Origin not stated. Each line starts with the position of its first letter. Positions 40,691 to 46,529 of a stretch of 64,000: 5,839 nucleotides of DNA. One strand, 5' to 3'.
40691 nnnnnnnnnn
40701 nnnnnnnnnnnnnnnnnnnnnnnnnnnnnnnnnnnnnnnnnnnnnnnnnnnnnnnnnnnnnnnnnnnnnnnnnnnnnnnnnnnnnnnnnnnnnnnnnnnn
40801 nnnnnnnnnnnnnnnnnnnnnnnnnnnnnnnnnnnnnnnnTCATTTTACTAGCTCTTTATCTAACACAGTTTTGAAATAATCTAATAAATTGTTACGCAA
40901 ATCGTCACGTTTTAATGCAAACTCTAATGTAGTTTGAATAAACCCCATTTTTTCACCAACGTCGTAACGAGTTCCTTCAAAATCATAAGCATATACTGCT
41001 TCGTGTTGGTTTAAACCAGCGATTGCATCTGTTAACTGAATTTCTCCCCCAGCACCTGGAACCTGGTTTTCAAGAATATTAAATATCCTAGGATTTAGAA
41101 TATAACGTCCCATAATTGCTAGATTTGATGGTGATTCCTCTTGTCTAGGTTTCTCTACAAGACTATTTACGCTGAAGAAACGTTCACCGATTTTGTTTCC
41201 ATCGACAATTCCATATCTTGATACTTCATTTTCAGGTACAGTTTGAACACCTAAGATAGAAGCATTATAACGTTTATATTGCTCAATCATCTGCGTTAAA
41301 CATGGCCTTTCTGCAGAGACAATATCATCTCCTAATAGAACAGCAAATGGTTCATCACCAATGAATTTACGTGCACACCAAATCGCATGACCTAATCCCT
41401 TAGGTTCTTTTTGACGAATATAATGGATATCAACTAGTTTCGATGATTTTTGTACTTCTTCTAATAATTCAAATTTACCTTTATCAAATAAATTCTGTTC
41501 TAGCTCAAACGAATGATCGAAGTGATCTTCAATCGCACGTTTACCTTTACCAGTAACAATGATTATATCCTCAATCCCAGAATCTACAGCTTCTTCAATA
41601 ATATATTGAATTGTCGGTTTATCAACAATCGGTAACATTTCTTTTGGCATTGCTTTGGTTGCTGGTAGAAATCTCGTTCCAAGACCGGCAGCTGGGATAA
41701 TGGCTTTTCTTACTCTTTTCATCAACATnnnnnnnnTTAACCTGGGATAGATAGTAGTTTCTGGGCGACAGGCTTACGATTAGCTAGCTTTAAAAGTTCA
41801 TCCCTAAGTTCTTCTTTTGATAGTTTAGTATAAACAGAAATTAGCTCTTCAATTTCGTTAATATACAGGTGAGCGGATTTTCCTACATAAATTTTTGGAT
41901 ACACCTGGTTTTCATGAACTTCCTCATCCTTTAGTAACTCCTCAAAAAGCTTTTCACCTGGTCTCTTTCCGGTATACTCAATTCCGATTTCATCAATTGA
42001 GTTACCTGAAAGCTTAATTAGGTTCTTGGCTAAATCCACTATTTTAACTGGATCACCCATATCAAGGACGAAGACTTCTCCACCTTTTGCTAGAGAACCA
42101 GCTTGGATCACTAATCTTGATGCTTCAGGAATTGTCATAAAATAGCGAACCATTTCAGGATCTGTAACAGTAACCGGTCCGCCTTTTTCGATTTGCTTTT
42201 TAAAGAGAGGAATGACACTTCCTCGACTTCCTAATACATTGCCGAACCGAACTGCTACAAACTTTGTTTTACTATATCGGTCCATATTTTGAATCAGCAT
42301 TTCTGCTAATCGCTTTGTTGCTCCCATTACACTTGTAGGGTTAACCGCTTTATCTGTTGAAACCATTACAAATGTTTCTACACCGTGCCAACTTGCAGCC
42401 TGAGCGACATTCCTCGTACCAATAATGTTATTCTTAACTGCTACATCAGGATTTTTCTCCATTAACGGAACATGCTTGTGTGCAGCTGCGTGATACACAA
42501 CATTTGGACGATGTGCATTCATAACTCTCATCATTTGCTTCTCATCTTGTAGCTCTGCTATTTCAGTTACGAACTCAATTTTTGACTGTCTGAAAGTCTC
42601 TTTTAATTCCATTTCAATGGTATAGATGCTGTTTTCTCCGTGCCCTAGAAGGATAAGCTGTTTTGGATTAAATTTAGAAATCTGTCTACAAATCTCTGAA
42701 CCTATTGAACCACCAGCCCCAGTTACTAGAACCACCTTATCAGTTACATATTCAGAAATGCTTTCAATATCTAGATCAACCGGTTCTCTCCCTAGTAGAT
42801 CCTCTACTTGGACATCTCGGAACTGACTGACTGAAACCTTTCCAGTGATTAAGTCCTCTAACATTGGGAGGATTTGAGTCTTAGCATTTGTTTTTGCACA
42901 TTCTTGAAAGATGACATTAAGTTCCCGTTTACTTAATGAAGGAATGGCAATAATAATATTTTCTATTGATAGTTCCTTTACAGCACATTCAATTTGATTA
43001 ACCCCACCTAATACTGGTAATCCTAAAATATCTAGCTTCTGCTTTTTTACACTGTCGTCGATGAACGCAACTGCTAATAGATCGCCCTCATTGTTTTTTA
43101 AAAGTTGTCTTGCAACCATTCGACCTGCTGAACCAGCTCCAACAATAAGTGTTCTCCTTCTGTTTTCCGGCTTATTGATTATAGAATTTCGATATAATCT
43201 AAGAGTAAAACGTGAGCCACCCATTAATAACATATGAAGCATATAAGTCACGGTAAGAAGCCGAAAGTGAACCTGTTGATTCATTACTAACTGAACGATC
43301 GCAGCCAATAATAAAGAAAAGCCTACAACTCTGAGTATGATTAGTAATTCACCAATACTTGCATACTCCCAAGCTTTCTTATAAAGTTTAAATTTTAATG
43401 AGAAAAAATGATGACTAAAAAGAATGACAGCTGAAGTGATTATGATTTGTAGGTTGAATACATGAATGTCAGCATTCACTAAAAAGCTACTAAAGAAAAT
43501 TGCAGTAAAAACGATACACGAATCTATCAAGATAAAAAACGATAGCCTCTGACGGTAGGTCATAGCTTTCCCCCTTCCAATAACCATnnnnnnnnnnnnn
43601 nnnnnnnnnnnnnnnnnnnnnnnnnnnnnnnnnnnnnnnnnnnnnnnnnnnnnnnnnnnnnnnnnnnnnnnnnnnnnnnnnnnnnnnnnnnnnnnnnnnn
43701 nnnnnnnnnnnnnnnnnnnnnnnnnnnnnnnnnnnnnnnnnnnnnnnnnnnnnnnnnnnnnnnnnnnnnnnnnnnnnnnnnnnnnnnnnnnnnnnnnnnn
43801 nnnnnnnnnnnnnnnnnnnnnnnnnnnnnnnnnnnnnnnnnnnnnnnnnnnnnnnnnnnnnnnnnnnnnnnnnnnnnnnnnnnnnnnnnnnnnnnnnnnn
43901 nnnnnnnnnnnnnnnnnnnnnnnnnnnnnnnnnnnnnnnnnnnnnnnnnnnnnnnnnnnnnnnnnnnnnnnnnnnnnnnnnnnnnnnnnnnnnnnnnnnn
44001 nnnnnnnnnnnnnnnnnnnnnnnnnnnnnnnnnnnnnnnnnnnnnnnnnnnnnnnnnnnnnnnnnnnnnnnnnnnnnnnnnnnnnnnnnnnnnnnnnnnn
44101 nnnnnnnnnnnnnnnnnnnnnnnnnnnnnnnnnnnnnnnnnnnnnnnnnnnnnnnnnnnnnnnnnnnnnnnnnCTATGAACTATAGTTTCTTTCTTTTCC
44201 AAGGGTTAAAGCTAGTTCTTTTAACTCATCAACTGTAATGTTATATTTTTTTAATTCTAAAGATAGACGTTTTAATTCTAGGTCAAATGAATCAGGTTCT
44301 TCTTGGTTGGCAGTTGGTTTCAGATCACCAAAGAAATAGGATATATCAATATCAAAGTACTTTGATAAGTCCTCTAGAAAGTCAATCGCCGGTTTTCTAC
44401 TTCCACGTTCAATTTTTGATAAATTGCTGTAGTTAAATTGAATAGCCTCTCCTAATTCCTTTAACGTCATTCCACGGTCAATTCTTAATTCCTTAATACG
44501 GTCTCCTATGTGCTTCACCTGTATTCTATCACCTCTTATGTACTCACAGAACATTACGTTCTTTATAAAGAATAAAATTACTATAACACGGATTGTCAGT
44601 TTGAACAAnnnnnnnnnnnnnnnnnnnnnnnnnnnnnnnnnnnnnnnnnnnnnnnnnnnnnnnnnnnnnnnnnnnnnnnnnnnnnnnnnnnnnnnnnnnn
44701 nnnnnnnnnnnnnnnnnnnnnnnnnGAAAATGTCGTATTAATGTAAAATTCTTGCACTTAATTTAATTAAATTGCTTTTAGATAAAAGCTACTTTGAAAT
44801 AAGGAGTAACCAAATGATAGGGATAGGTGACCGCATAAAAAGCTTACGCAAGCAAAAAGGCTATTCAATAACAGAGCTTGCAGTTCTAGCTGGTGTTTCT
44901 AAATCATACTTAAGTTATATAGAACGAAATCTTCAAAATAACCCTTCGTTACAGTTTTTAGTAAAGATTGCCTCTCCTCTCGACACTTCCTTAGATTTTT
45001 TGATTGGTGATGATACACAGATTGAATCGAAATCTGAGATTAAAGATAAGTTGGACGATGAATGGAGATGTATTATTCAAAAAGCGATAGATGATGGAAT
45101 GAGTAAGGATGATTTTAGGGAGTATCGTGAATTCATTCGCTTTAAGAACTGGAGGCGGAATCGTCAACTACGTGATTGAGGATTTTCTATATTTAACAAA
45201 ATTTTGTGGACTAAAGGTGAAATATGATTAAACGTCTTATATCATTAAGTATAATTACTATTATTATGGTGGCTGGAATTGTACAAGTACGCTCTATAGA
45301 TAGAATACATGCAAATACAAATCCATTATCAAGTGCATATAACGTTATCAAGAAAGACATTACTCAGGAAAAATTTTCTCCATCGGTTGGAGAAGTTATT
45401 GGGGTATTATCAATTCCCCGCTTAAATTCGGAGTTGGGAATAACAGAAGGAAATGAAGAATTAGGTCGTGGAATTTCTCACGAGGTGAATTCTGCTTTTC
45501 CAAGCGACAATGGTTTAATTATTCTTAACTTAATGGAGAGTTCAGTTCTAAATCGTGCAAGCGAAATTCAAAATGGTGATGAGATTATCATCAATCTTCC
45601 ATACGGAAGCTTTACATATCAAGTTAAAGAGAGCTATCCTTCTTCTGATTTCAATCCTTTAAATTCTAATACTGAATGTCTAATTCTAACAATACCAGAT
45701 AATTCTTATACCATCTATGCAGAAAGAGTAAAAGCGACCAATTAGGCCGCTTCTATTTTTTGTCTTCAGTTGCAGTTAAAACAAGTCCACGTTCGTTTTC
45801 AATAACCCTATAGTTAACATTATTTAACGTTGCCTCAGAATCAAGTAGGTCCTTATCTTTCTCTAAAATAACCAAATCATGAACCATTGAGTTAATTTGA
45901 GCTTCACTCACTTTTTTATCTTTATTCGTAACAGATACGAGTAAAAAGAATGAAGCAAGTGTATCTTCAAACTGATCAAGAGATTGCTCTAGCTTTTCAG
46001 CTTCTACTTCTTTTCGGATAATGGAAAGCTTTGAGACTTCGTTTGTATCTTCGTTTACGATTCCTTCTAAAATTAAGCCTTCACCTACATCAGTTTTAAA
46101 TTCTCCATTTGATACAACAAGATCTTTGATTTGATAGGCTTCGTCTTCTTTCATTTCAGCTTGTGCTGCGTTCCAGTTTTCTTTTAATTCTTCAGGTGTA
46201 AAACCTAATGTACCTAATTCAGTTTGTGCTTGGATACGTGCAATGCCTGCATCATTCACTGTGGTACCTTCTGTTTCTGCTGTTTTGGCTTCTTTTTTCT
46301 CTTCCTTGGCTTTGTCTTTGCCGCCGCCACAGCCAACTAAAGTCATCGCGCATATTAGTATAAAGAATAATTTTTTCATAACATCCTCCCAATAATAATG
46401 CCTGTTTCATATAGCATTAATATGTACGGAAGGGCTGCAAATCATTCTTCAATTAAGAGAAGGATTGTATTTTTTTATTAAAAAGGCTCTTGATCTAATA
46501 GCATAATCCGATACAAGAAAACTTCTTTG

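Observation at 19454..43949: Two EAR-like antiterminator RNAs about 24 kb apart, each in a duplicated promoter-SinR-EAR cassette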

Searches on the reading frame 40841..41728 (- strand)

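Call 6: search_protein_families(library=pfam, proteins=[window:40841-41728:-])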
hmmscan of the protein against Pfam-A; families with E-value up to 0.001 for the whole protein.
window:40841-41728:- (295 aa): 2 families
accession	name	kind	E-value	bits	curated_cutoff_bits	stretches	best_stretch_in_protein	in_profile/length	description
PF00483.29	NTP_transferase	-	1.2e-37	130.3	21.2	1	8-266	1-238/245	Nucleotidyl transferase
PF12804.13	NTP_transf_3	-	5.9e-07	30.2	27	1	9-159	1-119/160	MobA-like NTP transferase domain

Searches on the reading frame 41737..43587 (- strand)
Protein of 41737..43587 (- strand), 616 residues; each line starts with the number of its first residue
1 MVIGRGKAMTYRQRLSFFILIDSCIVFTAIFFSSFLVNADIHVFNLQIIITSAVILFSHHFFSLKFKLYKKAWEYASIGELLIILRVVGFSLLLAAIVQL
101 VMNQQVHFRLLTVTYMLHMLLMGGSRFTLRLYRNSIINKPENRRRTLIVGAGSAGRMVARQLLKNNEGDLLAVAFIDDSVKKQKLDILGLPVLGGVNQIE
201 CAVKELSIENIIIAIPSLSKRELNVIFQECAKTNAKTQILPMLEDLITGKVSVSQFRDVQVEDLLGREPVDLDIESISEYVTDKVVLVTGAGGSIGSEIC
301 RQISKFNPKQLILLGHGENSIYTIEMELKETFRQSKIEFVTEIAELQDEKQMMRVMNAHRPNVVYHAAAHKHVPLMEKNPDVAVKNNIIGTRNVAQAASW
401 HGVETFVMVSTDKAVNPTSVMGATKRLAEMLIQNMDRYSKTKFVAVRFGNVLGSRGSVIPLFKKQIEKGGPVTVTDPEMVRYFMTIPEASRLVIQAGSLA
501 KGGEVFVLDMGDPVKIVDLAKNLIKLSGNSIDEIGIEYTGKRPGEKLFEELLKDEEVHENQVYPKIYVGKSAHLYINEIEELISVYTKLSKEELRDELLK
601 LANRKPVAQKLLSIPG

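Call 6: search_protein_families(library=pfam, proteins=[window:41737-43587:-])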
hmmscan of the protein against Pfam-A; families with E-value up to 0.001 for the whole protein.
window:41737-43587:- (616 aa): 12 families
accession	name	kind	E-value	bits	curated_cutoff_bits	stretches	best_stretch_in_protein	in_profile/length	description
PF02719.21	Polysacc_synt_2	-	1.4e-124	415.5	20.2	1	286-569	1-291/293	Polysaccharide biosynthesis protein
PF01370.27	Epimerase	-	2.5e-23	83.2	20.9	1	286-495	1-223/240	NAD dependent epimerase/dehydratase family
PF04321.23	RmlD_sub_bind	-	1.3e-16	60.9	27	1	286-457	3-157/287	RmlD substrate binding domain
PF16363.11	GDP_Man_Dehyd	-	4.7e-15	56.3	27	1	287-413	1-131/332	GDP-mannose 4,6 dehydratase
PF13727.12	CoA_binding_3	-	1.9e-12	48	25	1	84-241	21-175/175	CoA-binding domain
PF01073.25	3Beta_HSD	-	1.5e-11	44.3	22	1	287-445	1-153/280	3-beta hydroxysteroid dehydrogenase/isomerase family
PF07993.18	NAD_binding_4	-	7.7e-07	29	20.1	0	352-418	82-143/258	Male sterility protein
PF17836.7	PglD_N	-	2.7e-05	25.1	23.4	1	147-221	3-71/78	PglD N-terminal domain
PF13460.12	NAD_binding_10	-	3.7e-05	24.1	27.2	1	290-428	1-113/184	NAD(P)H-binding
PF00106.31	adh_short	-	4.4e-05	23.5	26.6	1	284-370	1-87/195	short chain dehydrogenase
PF08659.16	KR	-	0.00013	22.4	22.6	1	286-411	3-136/180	KR domain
PF12953.12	DUF3842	-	0.00058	20.7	28.5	0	284-326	1-43/130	Domain of unknown function (DUF3842)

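Call 24: find_related_loci(query=window:41737-43587:-, collection=genome_contigs, flank=1500)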
Query window:41737-43587:- (616 aa) in genome_contigs; peptide patterns used: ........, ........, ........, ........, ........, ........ (x = any residue, [..] = any of these).
372 stretches matched a pattern; 350 encode a relative of the query (tblastn E <= 1e-3); the best 80 are kept; 80 distinct loci.
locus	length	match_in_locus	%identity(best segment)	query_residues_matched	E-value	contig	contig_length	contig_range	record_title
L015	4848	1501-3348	85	1-616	0e+0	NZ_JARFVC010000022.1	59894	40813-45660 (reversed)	Cytobacillus sp. S13-E01 Scaffold22, whole genome shotgun sequence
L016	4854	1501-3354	76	1-616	0e+0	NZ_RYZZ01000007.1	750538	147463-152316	Peribacillus cavernae strain L5 18849_L5_1__paired__trimmed__paired__contig_7, whole genome shotgun sequence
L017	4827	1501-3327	74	5-614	0e+0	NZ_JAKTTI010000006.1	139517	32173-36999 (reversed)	Fredinandcohnia quinoae strain SECRCQ15 NODE_6_length_139517_cov_27.482009, whole genome shotgun sequence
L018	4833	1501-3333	73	6-616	0e+0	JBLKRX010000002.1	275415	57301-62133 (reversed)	Fredinandcohnia humi strain ADAR08_001 NODE_2_length_275415_cov_30.893988, whole genome shotgun sequence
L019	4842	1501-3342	72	1-614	0e+0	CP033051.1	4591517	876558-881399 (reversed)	Rossellomorea marisflavi strain Bac144 chromosome, complete genome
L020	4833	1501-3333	74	5-615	0e+0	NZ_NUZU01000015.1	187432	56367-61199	Bacillus sp. AFS073361 AFS073361_116_A10_Contig15_140618, whole genome shotgun sequence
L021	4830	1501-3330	74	4-614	0e+0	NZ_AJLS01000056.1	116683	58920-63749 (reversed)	Neobacillus bataviensis LMG 21833 contig56, whole genome shotgun sequence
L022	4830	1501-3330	73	5-614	0e+0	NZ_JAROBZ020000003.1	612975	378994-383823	Neobacillus driksii strain 179-C4-2-HS 3, whole genome shotgun sequence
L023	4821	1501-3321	73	4-610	0e+0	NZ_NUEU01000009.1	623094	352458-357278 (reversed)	Bacillus sp. AFS002410 AFS002410_116_C10_Contig2_140618, whole genome shotgun sequence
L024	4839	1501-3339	73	2-614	0e+0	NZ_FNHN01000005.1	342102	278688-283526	Bacillus sp. OK048, whole genome shotgun sequence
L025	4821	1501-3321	74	4-610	0e+0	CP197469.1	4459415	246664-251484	Bacillus sp. AL-1R chromosome, complete genome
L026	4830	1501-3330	74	4-614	0e+0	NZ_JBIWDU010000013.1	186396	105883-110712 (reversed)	Neobacillus sp. NPDC097160 NPDC097160_222_D7.ctg-0013, whole genome shotgun sequence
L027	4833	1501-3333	73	6-614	0e+0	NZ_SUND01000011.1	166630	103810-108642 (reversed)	Bacillus yapensis strain XXST-01 NODE_11_length_166630_cov_49.607817, whole genome shotgun sequence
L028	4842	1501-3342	72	1-614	0e+0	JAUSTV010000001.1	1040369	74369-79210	Bacillus fengqiuensis strain DSM 26745 Ga0480526_01, whole genome shotgun sequence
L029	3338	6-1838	73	5-615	0e+0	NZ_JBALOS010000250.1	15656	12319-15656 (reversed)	Neobacillus drentensis strain JJ1551 JJ-1551_contig_257, whole genome shotgun sequence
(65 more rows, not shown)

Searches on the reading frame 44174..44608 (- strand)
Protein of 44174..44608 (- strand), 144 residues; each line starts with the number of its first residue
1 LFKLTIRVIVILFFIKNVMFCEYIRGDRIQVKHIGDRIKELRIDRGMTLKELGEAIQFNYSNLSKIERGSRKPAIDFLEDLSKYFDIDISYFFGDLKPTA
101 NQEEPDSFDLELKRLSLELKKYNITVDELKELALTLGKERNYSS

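Call 9: search_protein_families(library=pfam, proteins=[window:44174-44608:-])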
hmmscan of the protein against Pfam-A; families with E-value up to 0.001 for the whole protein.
window:44174-44608:- (144 aa): 4 families
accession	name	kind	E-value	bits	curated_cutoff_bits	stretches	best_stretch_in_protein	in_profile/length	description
PF01381.28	HTH_3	-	1.7e-14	54.1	23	1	38-92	1-55/55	Helix-turn-helix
PF12844.13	HTH_19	-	2.1e-11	44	30.2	1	35-93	1-59/64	Helix-turn-helix domain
PF13560.12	HTH_31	-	1.1e-08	35.7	27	1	34-86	2-55/64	Helix-turn-helix domain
PF13443.12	HTH_26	-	1.3e-07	32.2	22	1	37-90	1-55/63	Cro/C1-type HTH DNA-binding domain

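Call 58: search_solved_structures(query=window:44174-44608:-, max_evalue=0.001, show_alignments=1)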
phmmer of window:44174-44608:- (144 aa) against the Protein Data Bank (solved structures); distinct sequences matched with E-value up to 0.001: 16.
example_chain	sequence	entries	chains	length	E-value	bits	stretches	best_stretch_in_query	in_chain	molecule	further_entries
9sf2_A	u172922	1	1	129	2.3e-13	53.5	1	33-127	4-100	Transcriptional regulator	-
6rnz_A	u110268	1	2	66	5.5e-07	32.8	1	34-89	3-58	HTH-type transcriptional regulator DdrOC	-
7t8i_A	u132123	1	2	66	2.1e-06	30.9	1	33-94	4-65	Phage element (ICEBs1)transcriptional regulator (Xre family)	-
6rnx_A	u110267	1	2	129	2.4e-06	30.7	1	35-89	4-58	HTH-type transcriptional regulator DdrOC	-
3qq6_A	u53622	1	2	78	2.4e-06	30.7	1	33-92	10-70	HTH-type transcriptional regulator sinR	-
6rmq_A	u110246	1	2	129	2.5e-06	30.7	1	35-89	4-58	HTH-type transcriptional regulator DdrOC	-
2qfc_A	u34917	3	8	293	2.5e-06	30.7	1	30-96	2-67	PlcR protein | Transcriptional activator PlcR protein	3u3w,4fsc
5woq_A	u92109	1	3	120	3.1e-06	30.4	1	33-111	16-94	Transcriptional regulator ClgR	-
1b0n_A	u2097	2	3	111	3.1e-06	30.4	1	34-105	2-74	PROTEIN (SINR PROTEIN) | HTH-TYPE TRANSCRIPTIONAL REGULATOR SINR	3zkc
5tn0_A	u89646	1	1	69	3.5e-06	30.2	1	34-93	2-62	HTH-type transcriptional regulator SinR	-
8tac_A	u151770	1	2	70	1.9e-05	27.8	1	30-84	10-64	DBP48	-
6jq1_A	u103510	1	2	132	2.2e-05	27.6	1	34-90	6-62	Transcriptional regulator, XRE family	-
3ivp_A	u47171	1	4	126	0.00019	24.6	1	27-95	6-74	Putative transposon-related DNA-binding protein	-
3f51_A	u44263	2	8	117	0.00089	22.4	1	33-80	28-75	Clp gene regulator (ClgR)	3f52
2b5a_A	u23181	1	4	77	0.00095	22.3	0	29-96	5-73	C.BclI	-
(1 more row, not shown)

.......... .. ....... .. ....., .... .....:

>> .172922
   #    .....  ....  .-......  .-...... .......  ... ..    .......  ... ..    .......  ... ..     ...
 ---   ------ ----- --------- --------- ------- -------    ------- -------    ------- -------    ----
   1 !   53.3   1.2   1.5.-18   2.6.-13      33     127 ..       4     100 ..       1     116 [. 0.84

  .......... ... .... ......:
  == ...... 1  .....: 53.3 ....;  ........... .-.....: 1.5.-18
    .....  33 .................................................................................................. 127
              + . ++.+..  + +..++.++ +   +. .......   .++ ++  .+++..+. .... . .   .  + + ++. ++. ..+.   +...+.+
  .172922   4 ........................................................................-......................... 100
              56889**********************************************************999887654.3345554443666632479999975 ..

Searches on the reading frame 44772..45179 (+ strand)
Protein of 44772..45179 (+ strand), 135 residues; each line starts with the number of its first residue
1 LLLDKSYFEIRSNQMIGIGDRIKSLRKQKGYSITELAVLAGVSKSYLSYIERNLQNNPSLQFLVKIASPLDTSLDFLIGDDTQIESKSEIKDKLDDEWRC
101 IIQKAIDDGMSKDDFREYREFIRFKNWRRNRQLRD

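Call 9: search_protein_families(library=pfam, proteins=[window:44772-45179:+])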
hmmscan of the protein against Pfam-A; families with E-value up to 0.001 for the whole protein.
window:44772-45179:+ (135 aa): 6 families
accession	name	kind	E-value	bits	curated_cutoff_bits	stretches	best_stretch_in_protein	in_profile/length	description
PF01381.28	HTH_3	-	2e-16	60.2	23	1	22-77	1-55/55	Helix-turn-helix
PF13560.12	HTH_31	-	2.4e-10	41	27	1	19-73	3-57/64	Helix-turn-helix domain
PF08671.16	SinI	-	4.2e-09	36.4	31.4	1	94-118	1-25/28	Anti-repressor SinI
PF12844.13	HTH_19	-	1.1e-07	32.1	30.2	1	19-74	1-55/64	Helix-turn-helix domain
PF07022.19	Phage_CI_repr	-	9.4e-05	23.1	22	1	21-81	2-61/65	Bacteriophage CI repressor helix-turn-helix domain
PF13443.12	HTH_26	-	0.00099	19.8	22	0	21-74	1-54/63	Cro/C1-type HTH DNA-binding domain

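Call 57: search_solved_structures(query=window:44772-45179:+, max_evalue=0.001, show_alignments=1)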
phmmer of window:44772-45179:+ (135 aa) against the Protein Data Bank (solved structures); distinct sequences matched with E-value up to 0.001: 21.
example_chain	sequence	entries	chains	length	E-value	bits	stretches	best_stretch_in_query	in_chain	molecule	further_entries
1b0n_A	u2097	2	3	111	3e-28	101.4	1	18-131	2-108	PROTEIN (SINR PROTEIN) | HTH-TYPE TRANSCRIPTIONAL REGULATOR SINR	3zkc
3qq6_A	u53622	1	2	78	1.4e-19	73.4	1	18-81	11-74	HTH-type transcriptional regulator sinR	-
5tn0_A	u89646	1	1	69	1.8e-19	73.1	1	18-81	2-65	HTH-type transcriptional regulator SinR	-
1y9q_A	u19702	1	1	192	4e-09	39.6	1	18-110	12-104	transcriptional regulator, HTH_3 family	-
7t5u_A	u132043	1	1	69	1.3e-08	38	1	13-79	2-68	Helix-turn-helix domain-containing protein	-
9sf2_A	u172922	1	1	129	8.8e-07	32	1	18-89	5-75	Transcriptional regulator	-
1y7y_A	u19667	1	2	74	2.1e-06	30.8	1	15-72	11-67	C.AhdI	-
3ivp_A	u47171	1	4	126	6.1e-06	29.3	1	17-113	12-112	Putative transposon-related DNA-binding protein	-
1utx_A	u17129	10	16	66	1e-05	28.6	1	20-76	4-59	CYLR2 | cytolysin regulator 2 | PUTATIVE TRANSCRIPTION REGULATOR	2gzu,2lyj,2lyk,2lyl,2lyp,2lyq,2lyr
2b5a_A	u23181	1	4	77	1.4e-05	28.1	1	18-72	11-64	C.BclI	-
2xiu_A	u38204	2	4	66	6e-05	26.1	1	20-75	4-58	CYLR2 | CYLR2 SYNONYM CYTOLYSIN REPRESSOR 2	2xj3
6jq1_A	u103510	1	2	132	6.7e-05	26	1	18-74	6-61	Transcriptional regulator, XRE family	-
5tn2_A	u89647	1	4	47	8.4e-05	25.6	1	88-131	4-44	HTH-type transcriptional regulator SinR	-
7zvi_A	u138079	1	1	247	8.8e-05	25.6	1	18-84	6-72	Orf22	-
7p4a_A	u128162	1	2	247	9e-05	25.5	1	18-84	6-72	Stl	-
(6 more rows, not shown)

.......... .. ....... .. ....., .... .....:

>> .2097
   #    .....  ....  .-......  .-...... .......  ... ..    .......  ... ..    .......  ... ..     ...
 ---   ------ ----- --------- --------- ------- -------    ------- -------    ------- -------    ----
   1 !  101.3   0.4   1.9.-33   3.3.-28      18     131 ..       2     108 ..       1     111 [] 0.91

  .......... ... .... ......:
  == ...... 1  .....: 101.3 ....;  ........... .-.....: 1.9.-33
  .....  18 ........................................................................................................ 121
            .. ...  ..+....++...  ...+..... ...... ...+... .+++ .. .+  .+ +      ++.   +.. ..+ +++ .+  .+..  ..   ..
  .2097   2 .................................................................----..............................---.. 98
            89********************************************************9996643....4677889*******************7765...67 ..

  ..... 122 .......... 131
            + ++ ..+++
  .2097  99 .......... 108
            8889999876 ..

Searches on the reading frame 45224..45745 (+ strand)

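Call 9: search_protein_families(library=pfam, proteins=[window:45224-45745:+])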
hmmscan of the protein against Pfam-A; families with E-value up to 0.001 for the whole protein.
window:45224-45745:+ (173 aa): 1 family
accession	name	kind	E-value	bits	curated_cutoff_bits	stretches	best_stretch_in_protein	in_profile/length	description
PF04203.18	Sortase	-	0.00023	21.3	26.6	1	62-139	1-84/125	Sortase domain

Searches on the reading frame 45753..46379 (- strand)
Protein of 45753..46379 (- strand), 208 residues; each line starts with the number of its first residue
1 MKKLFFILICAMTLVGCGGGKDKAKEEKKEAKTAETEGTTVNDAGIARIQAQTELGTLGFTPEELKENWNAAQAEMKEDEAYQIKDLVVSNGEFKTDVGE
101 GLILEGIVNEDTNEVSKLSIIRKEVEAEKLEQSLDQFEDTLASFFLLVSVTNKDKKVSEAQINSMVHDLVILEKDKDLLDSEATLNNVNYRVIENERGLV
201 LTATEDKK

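Call 48: search_protein_families(library=pfam, proteins=[window:45753-46379:-], max_evalue=0.01)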
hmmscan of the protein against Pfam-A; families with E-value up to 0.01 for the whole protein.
window:45753-46379:- (208 aa): 1 family
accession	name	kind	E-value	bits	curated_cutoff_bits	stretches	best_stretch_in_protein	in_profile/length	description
PF10707.15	YrbL-PhoP_reg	-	0.0017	18.5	31.5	1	79-143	57-122/185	PhoP regulatory network protein YrbL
